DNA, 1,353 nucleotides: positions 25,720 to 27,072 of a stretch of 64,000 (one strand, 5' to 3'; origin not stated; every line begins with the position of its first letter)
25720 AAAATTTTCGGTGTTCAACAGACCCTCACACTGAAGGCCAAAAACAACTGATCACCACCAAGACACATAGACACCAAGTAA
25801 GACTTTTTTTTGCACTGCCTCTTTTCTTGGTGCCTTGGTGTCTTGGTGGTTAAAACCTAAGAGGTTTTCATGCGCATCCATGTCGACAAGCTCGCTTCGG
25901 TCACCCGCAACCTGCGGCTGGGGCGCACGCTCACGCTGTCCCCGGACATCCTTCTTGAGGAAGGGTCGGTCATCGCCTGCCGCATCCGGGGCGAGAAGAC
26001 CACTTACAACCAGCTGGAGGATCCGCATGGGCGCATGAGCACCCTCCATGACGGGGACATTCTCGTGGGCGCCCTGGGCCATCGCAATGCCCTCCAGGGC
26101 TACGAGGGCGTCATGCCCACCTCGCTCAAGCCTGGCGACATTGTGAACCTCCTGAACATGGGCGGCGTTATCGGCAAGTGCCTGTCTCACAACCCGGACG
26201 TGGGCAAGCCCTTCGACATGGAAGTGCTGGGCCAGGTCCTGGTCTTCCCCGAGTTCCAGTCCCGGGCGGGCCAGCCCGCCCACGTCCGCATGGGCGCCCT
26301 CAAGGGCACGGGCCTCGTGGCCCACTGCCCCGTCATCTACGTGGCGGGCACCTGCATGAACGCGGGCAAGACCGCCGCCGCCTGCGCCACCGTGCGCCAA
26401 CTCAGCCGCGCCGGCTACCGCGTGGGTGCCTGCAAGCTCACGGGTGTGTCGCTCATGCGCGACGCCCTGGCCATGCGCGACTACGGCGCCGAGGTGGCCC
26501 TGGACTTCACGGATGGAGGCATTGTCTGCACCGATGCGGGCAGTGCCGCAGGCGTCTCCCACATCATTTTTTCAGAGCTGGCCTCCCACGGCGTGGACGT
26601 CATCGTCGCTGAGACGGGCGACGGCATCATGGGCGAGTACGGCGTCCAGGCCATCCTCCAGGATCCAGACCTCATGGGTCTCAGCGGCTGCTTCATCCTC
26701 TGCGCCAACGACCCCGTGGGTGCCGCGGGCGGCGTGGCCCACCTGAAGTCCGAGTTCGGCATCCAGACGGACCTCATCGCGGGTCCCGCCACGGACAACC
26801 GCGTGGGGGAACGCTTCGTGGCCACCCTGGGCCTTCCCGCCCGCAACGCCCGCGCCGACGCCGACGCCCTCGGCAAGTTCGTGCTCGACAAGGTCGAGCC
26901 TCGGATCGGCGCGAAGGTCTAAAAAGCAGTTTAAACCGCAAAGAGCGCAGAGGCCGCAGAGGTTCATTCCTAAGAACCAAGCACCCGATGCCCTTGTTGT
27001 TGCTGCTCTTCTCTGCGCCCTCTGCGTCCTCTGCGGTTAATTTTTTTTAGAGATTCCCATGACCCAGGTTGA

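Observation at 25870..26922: Uncharacterised P-loop protein embedded in the arg operon: candidate for the missing glutamate N-acylation enzyme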

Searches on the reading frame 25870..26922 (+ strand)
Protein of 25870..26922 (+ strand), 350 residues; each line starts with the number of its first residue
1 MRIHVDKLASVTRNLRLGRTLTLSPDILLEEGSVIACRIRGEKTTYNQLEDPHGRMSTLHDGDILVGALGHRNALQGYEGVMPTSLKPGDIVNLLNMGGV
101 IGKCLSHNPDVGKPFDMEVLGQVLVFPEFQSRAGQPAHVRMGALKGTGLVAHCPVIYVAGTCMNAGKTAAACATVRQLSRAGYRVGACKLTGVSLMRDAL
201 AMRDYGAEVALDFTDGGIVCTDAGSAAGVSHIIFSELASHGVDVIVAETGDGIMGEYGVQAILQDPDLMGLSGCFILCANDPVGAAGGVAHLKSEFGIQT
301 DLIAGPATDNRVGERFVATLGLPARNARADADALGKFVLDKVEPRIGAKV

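Call 3: search_protein_families(library=pfam, proteins=[window:25870-26922:+], max_evalue=0.01)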
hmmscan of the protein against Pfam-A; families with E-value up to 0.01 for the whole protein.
window:25870-26922:+ (350 aa): 0 families

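Call 4: search_protein_families(library=ncbifam, proteins=[window:25870-26922:+], max_evalue=0.01)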
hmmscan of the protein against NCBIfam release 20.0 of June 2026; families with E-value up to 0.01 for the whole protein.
window:25870-26922:+ (350 aa): 1 family
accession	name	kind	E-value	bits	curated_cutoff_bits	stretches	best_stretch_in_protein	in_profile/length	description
NF011056.0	PRK14489.1-1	equivalog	0.002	17.3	379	1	145-248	195-301/363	bifunctional molybdenum cofactor guanylyltransferase MobA/molybdopterin-guanine dinucleotide biosynthesis adaptor protein MobB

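Call 5: search_protein_families(library=pfam, proteins=[window:25870-26922:+], max_evalue=10)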
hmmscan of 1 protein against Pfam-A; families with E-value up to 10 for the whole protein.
window:25870-26922:+ (350 aa): 4 families
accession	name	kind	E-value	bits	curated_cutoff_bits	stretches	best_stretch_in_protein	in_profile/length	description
PF07755.17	DUF1611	-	0.021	14.7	25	1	151-190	10-49/201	Domain of unknown function (DUF1611_C) P-loop domain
PF03205.20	MobB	-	0.15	12.4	26.6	1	158-192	4-37/133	Molybdopterin guanine dinucleotide synthesis protein B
PF01656.29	CbiA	-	0.23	11.8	25.4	1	157-190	2-35/125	CobQ/CobB/MinD/ParA nucleotide binding domain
PF13500.12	AAA_26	-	0.31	11.3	27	1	156-189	3-36/198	AAA domain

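Call 6: search_solved_structures(query=window:25870-26922:+, max_evalue=10, show_alignments=3)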
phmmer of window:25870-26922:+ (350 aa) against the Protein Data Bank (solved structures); distinct sequences matched with E-value up to 10: 6.
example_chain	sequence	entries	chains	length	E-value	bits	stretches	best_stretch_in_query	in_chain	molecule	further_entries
2f9z_C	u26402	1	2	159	0.04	16.1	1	255-312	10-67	PROTEIN (chemotaxis methylation protein)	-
9v4g_A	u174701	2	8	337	0.047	15.8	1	144-244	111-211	prenyltransferase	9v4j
9v4h_A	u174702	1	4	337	0.063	15.4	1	144-241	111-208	prenyltransferase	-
9v4i_A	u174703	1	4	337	0.097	14.8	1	144-232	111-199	prenyltransferase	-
1dts_A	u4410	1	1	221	0.26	13.4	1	157-191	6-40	DETHIOBIOTIN SYNTHETASE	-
1a82_A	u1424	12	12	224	0.28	13.3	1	157-191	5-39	DETHIOBIOTIN SYNTHETASE | PROTEIN (DETHIOBIOTIN SYNTHETASE) | DETHIOBIOTIN SYNTHASE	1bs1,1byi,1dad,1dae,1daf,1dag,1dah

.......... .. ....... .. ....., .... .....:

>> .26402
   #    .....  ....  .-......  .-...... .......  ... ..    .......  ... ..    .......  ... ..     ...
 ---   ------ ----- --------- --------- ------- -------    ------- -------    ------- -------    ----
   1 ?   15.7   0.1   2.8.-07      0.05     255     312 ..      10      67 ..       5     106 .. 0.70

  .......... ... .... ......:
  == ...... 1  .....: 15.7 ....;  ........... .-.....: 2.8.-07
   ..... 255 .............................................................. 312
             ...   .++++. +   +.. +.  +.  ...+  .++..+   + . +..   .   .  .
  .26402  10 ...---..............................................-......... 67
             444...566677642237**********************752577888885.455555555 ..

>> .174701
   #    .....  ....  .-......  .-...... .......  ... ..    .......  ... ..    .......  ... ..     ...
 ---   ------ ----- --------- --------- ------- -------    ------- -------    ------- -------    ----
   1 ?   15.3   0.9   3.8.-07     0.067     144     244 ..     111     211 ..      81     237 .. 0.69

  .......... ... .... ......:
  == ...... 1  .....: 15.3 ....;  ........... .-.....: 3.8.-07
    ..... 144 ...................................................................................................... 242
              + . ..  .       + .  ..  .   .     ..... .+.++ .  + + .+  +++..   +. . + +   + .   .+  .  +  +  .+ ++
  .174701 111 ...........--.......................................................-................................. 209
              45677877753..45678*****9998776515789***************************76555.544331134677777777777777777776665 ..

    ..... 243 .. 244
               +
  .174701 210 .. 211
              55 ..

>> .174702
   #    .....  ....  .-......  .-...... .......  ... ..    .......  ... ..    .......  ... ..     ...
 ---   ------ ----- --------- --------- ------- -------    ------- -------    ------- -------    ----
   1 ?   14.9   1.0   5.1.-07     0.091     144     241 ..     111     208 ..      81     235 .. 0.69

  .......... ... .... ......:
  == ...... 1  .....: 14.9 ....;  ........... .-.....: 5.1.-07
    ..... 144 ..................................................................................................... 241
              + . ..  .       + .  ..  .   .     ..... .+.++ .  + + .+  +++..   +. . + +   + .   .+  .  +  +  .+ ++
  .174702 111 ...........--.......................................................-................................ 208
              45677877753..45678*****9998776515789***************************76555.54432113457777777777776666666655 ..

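Call 7: find_homologous_proteins(query=window:25870-26919:+, max_evalue=0.001)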
Query window:25870-26919:+ (350 aa): 6907 proteins with E <= 0.001 among 8000 candidates; the best 120 are listed.
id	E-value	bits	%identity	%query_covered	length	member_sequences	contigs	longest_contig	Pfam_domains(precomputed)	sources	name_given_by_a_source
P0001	2.0e-205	699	88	100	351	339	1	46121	-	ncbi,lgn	-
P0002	1.3e-203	693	89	100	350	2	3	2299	-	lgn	-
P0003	1.5e-203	693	88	100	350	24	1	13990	-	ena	-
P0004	2.3e-195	666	85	100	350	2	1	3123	-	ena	-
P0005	8.5e-195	664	86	100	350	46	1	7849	-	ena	-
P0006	1.0e-192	658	83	100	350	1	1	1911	-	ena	-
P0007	1.1e-190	651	83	100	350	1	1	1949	-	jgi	jgi:hypothetical protein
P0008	2.2e-184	630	81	100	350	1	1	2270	-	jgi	jgi:hypothetical protein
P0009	4.4e-172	590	82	100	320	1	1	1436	-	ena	-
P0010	4.0e-169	580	76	97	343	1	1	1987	-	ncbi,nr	ncbi:MAG: hypothetical protein KGI56_10170, partial [Acidobacteriota bacterium]|nr:hypothetical prot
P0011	3.9e-164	564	71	99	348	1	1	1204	-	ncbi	-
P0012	7.2e-161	553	71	99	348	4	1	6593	-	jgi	jgi:hypothetical protein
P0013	3.9e-154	531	69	99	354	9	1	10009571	PF07755.18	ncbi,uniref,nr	ncbi:DUF1611 domain-containing protein [Stigmatella sp. ncwal1]|uniref:DUF1611 domain-containing pro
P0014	3.9e-154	531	69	100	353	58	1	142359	-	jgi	jgi:hypothetical protein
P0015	1.4e-153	529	69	99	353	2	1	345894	-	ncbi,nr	ncbi:DUF1611 domain-containing protein [Myxococcaceae bacterium JPH2]|nr:DUF1611 domain-containing p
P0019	1.1e-152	526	69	100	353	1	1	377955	PF07755.18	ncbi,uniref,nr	ncbi:DUF1611 domain-containing protein [Hyalangium rubrum]|uniref:D-glutamate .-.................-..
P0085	8.4e-145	500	66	99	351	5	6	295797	-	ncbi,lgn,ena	-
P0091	1.0e-144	500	65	98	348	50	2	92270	-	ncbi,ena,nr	ncbi:MAG: hypothetical protein IPO66_08455 [Rhodanobacteraceae bacterium]|nr:hypothetical protein [R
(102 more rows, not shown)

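Call 10: find_related_loci(query=window:25870-26919:+, collection=genome_contigs, flank=10000)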
Query window:25870-26919:+ (350 aa) in genome_contigs; peptide patterns used: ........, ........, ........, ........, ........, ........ (x = any residue, [..] = any of these).
598 stretches matched a pattern (row limit reached: there are more); 554 encode a relative of the query (tblastn E <= 1e-3); the best 80 are kept; 80 distinct loci.
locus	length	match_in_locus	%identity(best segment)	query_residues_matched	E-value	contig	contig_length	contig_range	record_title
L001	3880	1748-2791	91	1-348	0e+0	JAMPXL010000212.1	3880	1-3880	MAG: Geothrix sp. isolate R2F_R2FSRR_metabat.30 R2F_C15527, whole genome shotgun sequence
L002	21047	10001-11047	91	1-349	0e+0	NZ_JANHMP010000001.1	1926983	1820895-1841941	Geothrix campi strain SG10 Scaffold1, whole genome shotgun sequence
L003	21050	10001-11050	91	1-350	0e+0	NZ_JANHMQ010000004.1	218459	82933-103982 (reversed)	Geothrix fuzhouensis strain SG12 Scaffold4, whole genome shotgun sequence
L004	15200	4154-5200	90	1-349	0e+0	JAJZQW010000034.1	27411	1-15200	MAG: Acidobacteria bacterium isolate SKS1.bin65 NODE_3021_length_27411_cov_2.185420, whole genome shotgun sequence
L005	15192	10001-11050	90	1-350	0e+0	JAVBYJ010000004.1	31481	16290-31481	MAG: Geothrix sp. isolate GS30 901, whole genome shotgun sequence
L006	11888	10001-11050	90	1-350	0e+0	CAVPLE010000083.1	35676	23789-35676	MAG: uncultured Holophagaceae bacterium isolate MFD10097.bin.1.10 genome assembly, contig: contig_20283, whole genome sh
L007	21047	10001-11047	92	1-349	0e+0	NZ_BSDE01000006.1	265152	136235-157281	Geothrix limicola strain Red804 sequence06, whole genome shotgun sequence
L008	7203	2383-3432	91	1-350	0e+0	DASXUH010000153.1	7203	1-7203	MAG TPA_asm: Geothrix sp. isolate SMAG_U4713 k141_171507, whole genome shotgun sequence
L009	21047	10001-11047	89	1-349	0e+0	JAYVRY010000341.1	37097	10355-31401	MAG: Acidobacteriota bacterium isolate GL73_DN_metabinner_17 GL73_DN_metabinner_17_340, whole genome shotgun sequence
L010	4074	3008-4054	89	1-349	0e+0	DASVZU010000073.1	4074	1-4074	MAG TPA_asm: Holophagaceae bacterium isolate SMAG_U2636 k141_901427, whole genome shotgun sequence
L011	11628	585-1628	90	1-348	0e+0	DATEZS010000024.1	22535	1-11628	MAG TPA_asm: Geothrix sp. isolate SMAG_U8480 k141_416149, whole genome shotgun sequence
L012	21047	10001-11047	89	1-349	0e+0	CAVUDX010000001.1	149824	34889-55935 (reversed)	MAG: uncultured Acidobacteriota bacterium isolate MFD02832.bin.2.119 genome assembly, contig: contig_14337, whole genome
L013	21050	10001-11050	88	1-350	0e+0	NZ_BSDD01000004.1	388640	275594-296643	Geothrix rubra strain Red803 sequence04, whole genome shotgun sequence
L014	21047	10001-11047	88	1-349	0e+0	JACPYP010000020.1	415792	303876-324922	MAG: Acidobacteria bacterium isolate NC_groundwater_866_Pr1_S2p5_66_120 Montesol18_S2p5_coassembly_scaffold_778924, whol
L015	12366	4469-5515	92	1-349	0e+0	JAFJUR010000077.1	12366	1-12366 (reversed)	MAG: Holophagaceae bacterium isolate CTSoil_006 scaffold_3428, whole genome shotgun sequence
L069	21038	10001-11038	67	1-345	5e-153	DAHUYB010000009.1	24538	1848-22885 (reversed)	MAG TPA_asm: Gammaproteobacteria bacterium isolate clean268 k141_427731, whole genome shotgun sequence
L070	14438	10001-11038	67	1-345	5e-152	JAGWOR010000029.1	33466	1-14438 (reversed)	MAG: Gammaproteobacteria bacterium isolate REEB260 contig-150_1984, whole genome shotgun sequence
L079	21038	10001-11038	67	1-345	9e-151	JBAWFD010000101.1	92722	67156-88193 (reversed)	MAG: Gammaproteobacteria bacterium isolate MFD05722_ilm_asm_bin28 k127_369663, whole genome shotgun sequence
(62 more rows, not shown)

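Call 22: find_encoding_contigs(protein=P0013, flank=10000, max_places=2)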
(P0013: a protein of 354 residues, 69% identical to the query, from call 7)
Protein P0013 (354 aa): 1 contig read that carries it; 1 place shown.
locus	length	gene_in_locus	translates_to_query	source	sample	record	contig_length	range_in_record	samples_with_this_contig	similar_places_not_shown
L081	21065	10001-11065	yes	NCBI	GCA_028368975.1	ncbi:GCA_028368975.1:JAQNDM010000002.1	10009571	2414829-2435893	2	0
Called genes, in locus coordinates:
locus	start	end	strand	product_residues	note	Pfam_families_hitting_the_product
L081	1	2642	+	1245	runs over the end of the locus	PF00069:Pkinase, PF03109:ABC1 (faint), PF07714:PK_Tyr_Ser-Thr, PF13191:AAA_16, PF20703:nSTAND1, PF03781:FGE-sulfatase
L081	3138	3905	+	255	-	PF20032:ADYC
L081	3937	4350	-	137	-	PF01316:Arg_repressor, PF02863:Arg_repressor_C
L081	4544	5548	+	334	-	PF02729:OTCace_N, PF00185:OTCace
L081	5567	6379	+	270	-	PF00696:AA_kinase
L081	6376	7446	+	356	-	PF01546:Peptidase_M20, PF07687:M20_dimer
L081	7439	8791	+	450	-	PF00206:Lyase_1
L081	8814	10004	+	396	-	PF00764:Arginosuc_synth, PF20979:Arginosuc_syn_C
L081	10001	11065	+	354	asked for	PF07755:DUF1611 (weak)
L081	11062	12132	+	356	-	PF01118:Semialdhyde_dh, PF22698:Semialdhyde_dhC_1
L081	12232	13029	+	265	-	PF00459:Inositol_P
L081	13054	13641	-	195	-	-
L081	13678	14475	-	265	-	PF01416:PseudoU_synth_1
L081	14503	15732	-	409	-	PF00069:Pkinase, PF07714:PK_Tyr_Ser-Thr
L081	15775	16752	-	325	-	PF10672:Methyltrans_SAM, PF03602:Cons_hypoth95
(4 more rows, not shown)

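Call 23: find_encoding_contigs(protein=P0091, flank=10000, max_places=2)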
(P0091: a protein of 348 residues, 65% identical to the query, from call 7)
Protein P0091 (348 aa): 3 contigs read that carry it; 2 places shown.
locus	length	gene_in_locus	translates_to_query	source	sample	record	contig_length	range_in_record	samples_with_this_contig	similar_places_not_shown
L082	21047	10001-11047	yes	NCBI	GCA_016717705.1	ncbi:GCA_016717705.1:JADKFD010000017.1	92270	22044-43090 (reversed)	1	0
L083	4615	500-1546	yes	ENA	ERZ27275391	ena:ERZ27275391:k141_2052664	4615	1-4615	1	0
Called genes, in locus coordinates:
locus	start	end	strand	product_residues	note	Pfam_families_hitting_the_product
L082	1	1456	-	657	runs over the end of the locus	PF01496:V_ATPase_I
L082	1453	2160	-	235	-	-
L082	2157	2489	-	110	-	-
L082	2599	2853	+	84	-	-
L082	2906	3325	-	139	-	PF01316:Arg_repressor, PF02863:Arg_repressor_C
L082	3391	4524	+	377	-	PF00202:Aminotran_3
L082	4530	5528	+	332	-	PF02729:OTCace_N, PF00185:OTCace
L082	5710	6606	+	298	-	PF00696:AA_kinase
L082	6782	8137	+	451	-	PF00206:Lyase_1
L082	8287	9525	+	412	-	PF00764:Arginosuc_synth, PF06508:QueC (weak), PF20979:Arginosuc_syn_C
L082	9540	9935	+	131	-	PF05635:23S_rRNA_IVP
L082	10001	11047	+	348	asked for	-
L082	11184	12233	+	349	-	PF01118:Semialdhyde_dh, PF22698:Semialdhyde_dhC_1, PF02774:Semialdhyde_dhC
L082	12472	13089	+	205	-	PF13505:OMP_b-brl, PF03922:OmpW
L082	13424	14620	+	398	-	PF00155:Aminotran_1_2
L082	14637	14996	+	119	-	PF00462:Glutaredoxin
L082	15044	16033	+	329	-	PF00056:Ldh_1_N, PF02866:Ldh_1_C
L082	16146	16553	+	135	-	-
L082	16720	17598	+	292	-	PF13714:PEP_mutase, PF00463:ICL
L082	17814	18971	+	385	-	PF00285:Citrate_synt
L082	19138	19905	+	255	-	-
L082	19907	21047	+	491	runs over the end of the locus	PF01694:Rhomboid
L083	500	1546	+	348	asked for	-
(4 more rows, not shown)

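Call 24: search_protein_representatives(protein=window:25870-26919:+)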
Query: 350 residues. Proteins with E-value up to 0.001 (for the whole library): 1389; up to 1e-10: 849; up to 1e-30: 146. The best 150 are listed.
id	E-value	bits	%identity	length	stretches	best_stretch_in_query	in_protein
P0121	5.7e-122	423.3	57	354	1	2-342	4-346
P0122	3.6e-104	364.8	54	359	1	2-336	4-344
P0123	2.2e-98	345.8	65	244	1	1-244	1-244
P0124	4.9e-89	315.0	46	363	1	1-342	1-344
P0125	2.8e-83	296.1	48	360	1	3-341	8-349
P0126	1.8e-82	293.5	48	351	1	2-338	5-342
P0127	2.8e-81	289.5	49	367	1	2-341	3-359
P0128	1.1e-75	271.1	41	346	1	1-344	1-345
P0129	8.7e-74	264.9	86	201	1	1-148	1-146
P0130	3.5e-71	256.3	49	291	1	67-342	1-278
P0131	2.8e-68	246.8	52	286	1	3-257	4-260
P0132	7.8e-68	245.3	44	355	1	1-342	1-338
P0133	2.8e-65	236.9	41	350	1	1-333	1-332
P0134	5.2e-63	229.5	44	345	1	1-334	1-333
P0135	6.3e-62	225.9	43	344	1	3-338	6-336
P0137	2.7e-60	220.5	37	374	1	2-342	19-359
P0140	8.5e-59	215.6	38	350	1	1-340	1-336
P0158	7.0e-52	192.9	36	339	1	1-343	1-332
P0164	2.3e-49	184.6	35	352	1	2-315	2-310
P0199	8.2e-41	156.5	33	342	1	6-340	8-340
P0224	2.9e-36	141.5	32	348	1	1-341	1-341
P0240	2.7e-33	131.8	29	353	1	6-310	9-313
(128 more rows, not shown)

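Call 25: search_protein_families(library=pfam, proteins=[P0121, P0124, P0128, P0133, P0137, P0140, P0158, P0164, P0199, P0240], max_evalue=0.01)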
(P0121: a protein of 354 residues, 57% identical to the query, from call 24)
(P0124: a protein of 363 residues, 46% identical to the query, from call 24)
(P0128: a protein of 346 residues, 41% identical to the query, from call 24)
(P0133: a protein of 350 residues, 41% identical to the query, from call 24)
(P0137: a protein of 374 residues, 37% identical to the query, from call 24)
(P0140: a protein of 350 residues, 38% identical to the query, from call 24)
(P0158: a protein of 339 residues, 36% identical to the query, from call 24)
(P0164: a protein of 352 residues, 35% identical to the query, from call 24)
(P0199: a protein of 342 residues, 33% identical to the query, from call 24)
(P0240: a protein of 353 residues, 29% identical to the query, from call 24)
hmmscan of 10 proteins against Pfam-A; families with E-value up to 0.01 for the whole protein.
P0121 (354 aa): 0 families

P0124 (363 aa): 0 families

P0128 (346 aa): 2 families
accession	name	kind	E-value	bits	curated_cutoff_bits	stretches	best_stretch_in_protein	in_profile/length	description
PF01656.29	CbiA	-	0.0018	18.6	25.4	1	166-191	10-35/125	CobQ/CobB/MinD/ParA nucleotide binding domain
PF03205.20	MobB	-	0.0061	16.9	26.6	1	161-224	5-73/133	Molybdopterin guanine dinucleotide synthesis protein B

P0133 (350 aa): 1 family
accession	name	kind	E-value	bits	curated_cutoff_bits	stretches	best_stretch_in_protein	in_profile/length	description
PF01656.29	CbiA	-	0.0012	19.3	25.4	1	154-297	2-86/125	CobQ/CobB/MinD/ParA nucleotide binding domain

P0137 (374 aa): 0 families

P0140 (350 aa): 2 families
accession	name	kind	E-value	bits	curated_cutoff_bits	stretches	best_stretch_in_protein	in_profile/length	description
PF03205.20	MobB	-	0.0027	18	26.6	1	151-244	1-97/133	Molybdopterin guanine dinucleotide synthesis protein B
PF07755.17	DUF1611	-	0.0047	16.8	25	1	147-188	11-52/201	Domain of unknown function (DUF1611_C) P-loop domain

P0158 (339 aa): 0 families

P0164 (352 aa): 2 families
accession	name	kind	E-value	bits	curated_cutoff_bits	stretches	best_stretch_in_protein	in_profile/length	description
PF03205.20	MobB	-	0.0029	17.9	26.6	1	155-200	6-56/133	Molybdopterin guanine dinucleotide synthesis protein B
PF01656.29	CbiA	-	0.0059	17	25.4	0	150-184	1-35/125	CobQ/CobB/MinD/ParA nucleotide binding domain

P0199 (342 aa): 4 families
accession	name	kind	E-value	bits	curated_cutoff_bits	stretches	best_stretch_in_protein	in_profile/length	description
PF01656.29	CbiA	-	4.8e-06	27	25.4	1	154-187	1-34/125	CobQ/CobB/MinD/ParA nucleotide binding domain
PF03205.20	MobB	-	0.00012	22.4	26.6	1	159-200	6-52/133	Molybdopterin guanine dinucleotide synthesis protein B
PF13500.12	AAA_26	-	0.00069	20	27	1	154-269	3-124/198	AAA domain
PF02492.25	cobW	-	0.0013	18.8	20.7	1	163-277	11-119/180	CobW/HypB/UreG, nucleotide-binding domain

P0240 (353 aa): 1 family
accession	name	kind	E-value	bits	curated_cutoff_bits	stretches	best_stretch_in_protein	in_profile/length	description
PF03205.20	MobB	-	4.2e-05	23.9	26.6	1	155-207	1-57/133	Molybdopterin guanine dinucleotide synthesis protein B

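Call 26: predict_structure(alignment_id=A1)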
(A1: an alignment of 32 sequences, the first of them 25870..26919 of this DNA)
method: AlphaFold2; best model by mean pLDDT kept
length: 350 residues; sequences in the alignment: 32
mean_pLDDT: 86.4   pTM: 0.82
mean pLDDT of the five models: 86.4, 80.9, 69.8, 64.0, 59.0
residues with pLDDT >= 90: 203; 70-90: 111; 50-70: 20; < 50: 16
segments of 3 or more residues with pLDDT < 50: 46-56, 73-75
pLDDT, mean of each block of 10 residues (from residue 1): 87 83 94 93 57 55 90 61 93 85 83 88 82 83 80 94 87 97 95 69 91 77 86 93 94 86 95 96 94 96 94 94 94 97 78
secondary structure, 60 per line:
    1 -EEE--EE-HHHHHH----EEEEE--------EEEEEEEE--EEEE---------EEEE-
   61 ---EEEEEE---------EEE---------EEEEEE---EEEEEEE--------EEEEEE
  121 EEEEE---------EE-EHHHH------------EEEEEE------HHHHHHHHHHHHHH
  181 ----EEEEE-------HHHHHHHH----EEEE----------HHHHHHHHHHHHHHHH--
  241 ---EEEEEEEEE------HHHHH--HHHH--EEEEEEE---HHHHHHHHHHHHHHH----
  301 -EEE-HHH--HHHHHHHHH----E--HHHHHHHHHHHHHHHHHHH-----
elements in order: E2-4 H10-15 E20-24 E33-40 E43-46 E56-59 E64-69 E79-81 E91-96 E100-106 E115-125 H139-142 E155-160 H167-180 E185-189 H197-204 E209-212 H223-238 E244-252 H259-263 H266-269 E272-278 H282-296 E302-304 H311-319 H327-345

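Call 28: search_solved_structures(query=A1, max_evalue=10, show_alignments=3)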
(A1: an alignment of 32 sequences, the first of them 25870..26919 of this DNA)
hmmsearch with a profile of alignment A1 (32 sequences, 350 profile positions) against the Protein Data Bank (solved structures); distinct sequences matched with E-value up to 10: 3.
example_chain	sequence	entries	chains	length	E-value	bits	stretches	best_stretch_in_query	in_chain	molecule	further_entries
1dts_A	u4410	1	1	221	0.026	16.6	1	157-189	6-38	DETHIOBIOTIN SYNTHETASE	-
1a82_A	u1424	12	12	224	0.029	16.4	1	157-189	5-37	DETHIOBIOTIN SYNTHETASE | PROTEIN (DETHIOBIOTIN SYNTHETASE) | DETHIOBIOTIN SYNTHASE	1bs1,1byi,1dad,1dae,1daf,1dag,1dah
1lbu_A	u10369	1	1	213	0.76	11.8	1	286-312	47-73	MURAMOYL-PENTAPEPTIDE CARBOXYPEPTIDASE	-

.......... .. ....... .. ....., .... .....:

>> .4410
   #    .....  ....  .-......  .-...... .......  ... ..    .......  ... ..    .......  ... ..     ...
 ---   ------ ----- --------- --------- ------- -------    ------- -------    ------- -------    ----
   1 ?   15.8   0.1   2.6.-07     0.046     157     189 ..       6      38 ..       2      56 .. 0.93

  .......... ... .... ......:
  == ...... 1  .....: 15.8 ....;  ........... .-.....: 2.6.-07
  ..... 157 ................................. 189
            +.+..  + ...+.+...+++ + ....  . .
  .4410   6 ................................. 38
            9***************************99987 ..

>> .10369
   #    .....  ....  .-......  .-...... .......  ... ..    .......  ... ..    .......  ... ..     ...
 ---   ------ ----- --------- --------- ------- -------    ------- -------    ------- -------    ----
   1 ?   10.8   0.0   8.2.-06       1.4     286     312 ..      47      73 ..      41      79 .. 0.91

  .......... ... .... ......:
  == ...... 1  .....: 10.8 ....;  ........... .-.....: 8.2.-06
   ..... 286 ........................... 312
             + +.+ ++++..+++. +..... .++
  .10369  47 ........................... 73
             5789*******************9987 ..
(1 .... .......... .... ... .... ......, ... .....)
